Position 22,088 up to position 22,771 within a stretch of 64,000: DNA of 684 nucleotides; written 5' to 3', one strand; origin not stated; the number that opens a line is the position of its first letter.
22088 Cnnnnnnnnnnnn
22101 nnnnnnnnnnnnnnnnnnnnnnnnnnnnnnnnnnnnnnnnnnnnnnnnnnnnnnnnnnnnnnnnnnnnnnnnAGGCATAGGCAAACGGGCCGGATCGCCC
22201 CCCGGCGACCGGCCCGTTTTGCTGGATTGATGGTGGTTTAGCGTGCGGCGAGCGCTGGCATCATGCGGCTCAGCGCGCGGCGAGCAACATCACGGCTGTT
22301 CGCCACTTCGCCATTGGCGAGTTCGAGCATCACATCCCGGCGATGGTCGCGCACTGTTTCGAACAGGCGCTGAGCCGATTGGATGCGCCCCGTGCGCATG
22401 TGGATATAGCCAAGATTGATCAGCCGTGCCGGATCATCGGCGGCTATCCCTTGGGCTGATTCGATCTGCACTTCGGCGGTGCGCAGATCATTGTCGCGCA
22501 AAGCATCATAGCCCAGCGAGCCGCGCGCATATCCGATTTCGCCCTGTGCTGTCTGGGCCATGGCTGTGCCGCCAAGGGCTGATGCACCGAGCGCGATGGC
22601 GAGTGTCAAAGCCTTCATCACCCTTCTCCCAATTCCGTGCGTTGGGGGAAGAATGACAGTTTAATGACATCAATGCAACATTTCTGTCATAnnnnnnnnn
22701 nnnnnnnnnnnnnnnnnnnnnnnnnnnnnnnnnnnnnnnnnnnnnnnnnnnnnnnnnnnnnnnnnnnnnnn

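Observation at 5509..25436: Candidate phosphate-starvation secretion and scavenging island: T2SS + TonB receptor + unknown lipoprotein + TPR protein + Tat-PhoD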

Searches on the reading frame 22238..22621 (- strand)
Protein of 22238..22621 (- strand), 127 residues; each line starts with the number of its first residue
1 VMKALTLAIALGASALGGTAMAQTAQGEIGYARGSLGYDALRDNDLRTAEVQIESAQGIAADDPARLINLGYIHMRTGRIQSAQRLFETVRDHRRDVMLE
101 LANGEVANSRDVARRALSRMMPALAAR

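Call 4: search_protein_families(library=pfam, proteins=[window:22238-22621:-], max_evalue=0.01)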
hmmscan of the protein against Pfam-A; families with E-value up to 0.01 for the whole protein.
window:22238-22621:- (127 aa): 2 families
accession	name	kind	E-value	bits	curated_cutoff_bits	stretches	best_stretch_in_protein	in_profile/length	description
PF14559.12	TPR_19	-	0.00015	22.5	25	1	40-96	1-57/68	Tetratricopeptide repeat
PF07719.23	TPR_2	-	0.00091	19.6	27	0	67-90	4-27/34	Tetratricopeptide repeat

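Call 38: search_protein_families(library=ncbifam, proteins=[window:22238-22621:-], max_evalue=0.01)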
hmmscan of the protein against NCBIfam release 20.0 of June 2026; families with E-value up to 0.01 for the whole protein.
window:22238-22621:- (127 aa): 2 families
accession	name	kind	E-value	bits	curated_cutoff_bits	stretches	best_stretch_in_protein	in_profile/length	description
TIGR02917.1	PEP_TPR_lipo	equivalog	0.00088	17.2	312.2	1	40-91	339-390/899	XrtA/PEP-CTERM system TPR-repeat protein PrsT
TIGR02521.1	type_IV_pilW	equivalog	0.0018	17.9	154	1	19-89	20-90/234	type IV pilus biogenesis/stability protein PilW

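Call 60: find_homologous_proteins(query=window:22241-22618:-)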
Query window:22241-22618:- (126 aa): 273 proteins with E <= 0.001 among 410 candidates; the best 120 are listed.
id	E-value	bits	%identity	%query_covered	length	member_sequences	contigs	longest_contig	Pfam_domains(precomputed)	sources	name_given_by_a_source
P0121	4.1e-68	244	97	100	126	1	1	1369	-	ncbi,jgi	jgi:Tfp pilus assembly protein PilF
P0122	6.5e-68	244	96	100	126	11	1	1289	-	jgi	jgi:Tfp pilus assembly protein PilF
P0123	1.3e-67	243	96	100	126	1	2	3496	-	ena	-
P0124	6.6e-67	241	95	100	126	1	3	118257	-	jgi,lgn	jgi:Tfp pilus assembly protein PilF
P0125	3.8e-66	238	94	100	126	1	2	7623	-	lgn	-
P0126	7.1e-64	231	90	100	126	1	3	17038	-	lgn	-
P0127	1.6e-63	230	90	100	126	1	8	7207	-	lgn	-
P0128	2.7e-63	229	91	100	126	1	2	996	-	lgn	-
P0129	4.6e-63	228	89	100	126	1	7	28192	-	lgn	-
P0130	6.1e-63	228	90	100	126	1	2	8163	-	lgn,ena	-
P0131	6.7e-63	228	89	100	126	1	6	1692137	-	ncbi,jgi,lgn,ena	jgi:Tfp pilus assembly protein PilF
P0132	8.3e-63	227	89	100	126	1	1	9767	-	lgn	-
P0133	1.3e-62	227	88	100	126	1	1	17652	-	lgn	-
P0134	3.2e-62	225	88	100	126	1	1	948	-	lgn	-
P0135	1.8e-61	223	87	100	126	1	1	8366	-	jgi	jgi:Tfp pilus assembly protein PilF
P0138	1.2e-44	169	70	100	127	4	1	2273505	-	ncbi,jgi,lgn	jgi:Tfp pilus assembly protein PilF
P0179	2.8e-32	129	56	86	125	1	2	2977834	-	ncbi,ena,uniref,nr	ncbi:tetratricopeptide repeat protein [Sphingomonas lacunae]|uniref:Tetratricopeptide repeat protein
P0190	4.9e-25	106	50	96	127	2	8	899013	-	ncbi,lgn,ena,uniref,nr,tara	ncbi:hypothetical protein HUO14_08195 [Parasphingorhabdus flavimaris]|uniref:Tetratricopeptide repea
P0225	7.5e-21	92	46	96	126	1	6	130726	-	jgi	jgi:tetratricopeptide (TPR) repeat protein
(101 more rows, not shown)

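Call 61: find_encoding_contigs(protein=P0138, flank=7000, max_places=1)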
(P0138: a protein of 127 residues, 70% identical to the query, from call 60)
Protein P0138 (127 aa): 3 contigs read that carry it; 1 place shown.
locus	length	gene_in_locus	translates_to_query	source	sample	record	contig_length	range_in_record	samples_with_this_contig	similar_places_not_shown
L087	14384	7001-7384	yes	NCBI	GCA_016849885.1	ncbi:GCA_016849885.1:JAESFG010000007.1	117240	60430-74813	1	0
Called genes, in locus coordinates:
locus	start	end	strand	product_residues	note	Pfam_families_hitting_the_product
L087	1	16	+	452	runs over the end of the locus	PF23500:DUF7133 (faint), PF22807:TrAA12, PF07995:GSDH, PF22807:TrAA12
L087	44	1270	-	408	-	PF01551:Peptidase_M23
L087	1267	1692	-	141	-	PF02590:SPOUT_MTase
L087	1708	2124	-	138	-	PF02410:RsfS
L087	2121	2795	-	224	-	PF01467:CTP_transf_like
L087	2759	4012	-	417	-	PF00171:Aldedh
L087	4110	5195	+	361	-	PF12412:DUF3667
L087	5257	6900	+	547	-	PF16655:PhoD_N, PF09423:PhoD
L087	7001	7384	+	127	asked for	-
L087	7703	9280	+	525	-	PF28492:Beta_helix_4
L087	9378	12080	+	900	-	PF07715:Plug, PF00593:TonB_dep_Rec_b-barrel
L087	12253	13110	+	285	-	PF11356:T2SSC, PF13180:PDZ_2, PF17820:PDZ_6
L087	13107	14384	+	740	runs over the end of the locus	PF21305:type_II_gspD_N0, PF03958:Secretin_N, PF00263:Secretin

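Call 62: find_encoding_contigs(protein=P0179, flank=7000, max_places=1)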
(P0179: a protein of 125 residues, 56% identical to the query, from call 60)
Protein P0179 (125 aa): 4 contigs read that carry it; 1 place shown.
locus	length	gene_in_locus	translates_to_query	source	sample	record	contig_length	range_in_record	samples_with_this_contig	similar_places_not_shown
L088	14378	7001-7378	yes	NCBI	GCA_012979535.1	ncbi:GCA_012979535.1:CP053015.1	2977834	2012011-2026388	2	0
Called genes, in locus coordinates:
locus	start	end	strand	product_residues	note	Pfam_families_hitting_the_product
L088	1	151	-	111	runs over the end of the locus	PF11720:Inhibitor_I78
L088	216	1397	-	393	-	PF01612:DNA_pol_A_exo1, PF00570:HRDC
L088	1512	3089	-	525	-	PF00474:SSF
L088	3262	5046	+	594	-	PF01336:tRNA_anti-codon, PF00152:tRNA-synt_2, PF02938:GAD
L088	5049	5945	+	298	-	PF00561:Abhydrolase_1, PF12146:Hydrolase_4, PF12697:Abhydrolase_6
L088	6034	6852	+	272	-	PF03976:PPK2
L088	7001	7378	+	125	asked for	-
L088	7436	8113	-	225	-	PF00881:Nitroreductase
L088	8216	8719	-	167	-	PF03449:GreA_GreB_N, PF01272:GreA_GreB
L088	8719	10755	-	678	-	PF01464:SLT, PF27553:SLT_superhelical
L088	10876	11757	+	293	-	PF00701:DHDPS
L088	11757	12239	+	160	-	PF01668:SmpB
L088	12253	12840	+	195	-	PF09835:DUF2062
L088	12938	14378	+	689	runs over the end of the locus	PF05649:Peptidase_M13_N, PF01431:Peptidase_M13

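Call 63: find_encoding_contigs(protein=P0190, flank=7000, max_places=1)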
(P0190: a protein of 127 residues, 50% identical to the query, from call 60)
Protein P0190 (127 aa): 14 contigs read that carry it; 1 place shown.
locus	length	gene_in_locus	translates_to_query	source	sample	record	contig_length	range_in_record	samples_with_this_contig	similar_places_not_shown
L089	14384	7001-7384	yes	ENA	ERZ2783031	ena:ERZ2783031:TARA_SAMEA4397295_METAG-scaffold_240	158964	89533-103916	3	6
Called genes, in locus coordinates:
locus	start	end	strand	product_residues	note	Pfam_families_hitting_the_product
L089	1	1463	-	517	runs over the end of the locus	PF00133:tRNA-synt_1, PF01406:tRNA-synt_1e (weak), PF01921:tRNA-synt_1f (faint), PF09334:tRNA-synt_1g, PF00133:tRNA-synt_1, PF19303:Anticodon_3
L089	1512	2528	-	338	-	PF13177:DNA_pol3_delta2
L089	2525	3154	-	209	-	PF13521:AAA_28 (weak), PF02223:Thymidylate_kin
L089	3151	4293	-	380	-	PF02113:Peptidase_S13 (faint), PF00768:Peptidase_S11, PF13354:Beta-lactamase2, PF07943:PBP5_C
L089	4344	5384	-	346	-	PF03330:DPBB_1, PF05036:SPOR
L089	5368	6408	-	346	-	PF13406:SLT_2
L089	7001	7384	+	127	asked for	-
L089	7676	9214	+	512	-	PF28492:Beta_helix_4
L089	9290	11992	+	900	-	PF07715:Plug, PF00593:TonB_dep_Rec_b-barrel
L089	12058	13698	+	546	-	PF22341:GSPE_N1E, PF00437:T2SSE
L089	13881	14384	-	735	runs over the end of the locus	PF01315:Ald_Xan_dh_C, PF02738:MoCoBD_1, PF20256:MoCoBD_2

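Call 64: find_encoding_contigs(protein=P0225, flank=7000, max_places=1)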
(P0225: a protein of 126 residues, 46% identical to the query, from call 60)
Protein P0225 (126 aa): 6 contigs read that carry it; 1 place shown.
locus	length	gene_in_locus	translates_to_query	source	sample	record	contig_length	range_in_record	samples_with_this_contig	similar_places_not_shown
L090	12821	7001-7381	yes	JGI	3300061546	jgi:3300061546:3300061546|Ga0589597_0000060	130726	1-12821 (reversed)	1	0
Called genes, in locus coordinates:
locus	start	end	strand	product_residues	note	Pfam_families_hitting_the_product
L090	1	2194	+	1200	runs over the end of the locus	PF00289:Biotin_carb_N, PF02786:CPSase_L_D2, PF07478:Dala_Dala_lig_C, PF02785:Biotin_carb_C, PF02626:CT_A_B, PF02682:CT_C_D, PF00364:Biotin_lipoyl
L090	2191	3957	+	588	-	PF01425:Amidase, PF21986:AH_C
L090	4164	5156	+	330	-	PF04116:FA_hydroxylase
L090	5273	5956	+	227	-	-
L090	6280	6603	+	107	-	PF20089:DUF6481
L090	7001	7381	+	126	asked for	-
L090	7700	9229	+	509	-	-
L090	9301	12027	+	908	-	PF07715:Plug, PF00593:TonB_dep_Rec_b-barrel, PF14905:OMP_b-brl_3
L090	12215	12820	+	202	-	?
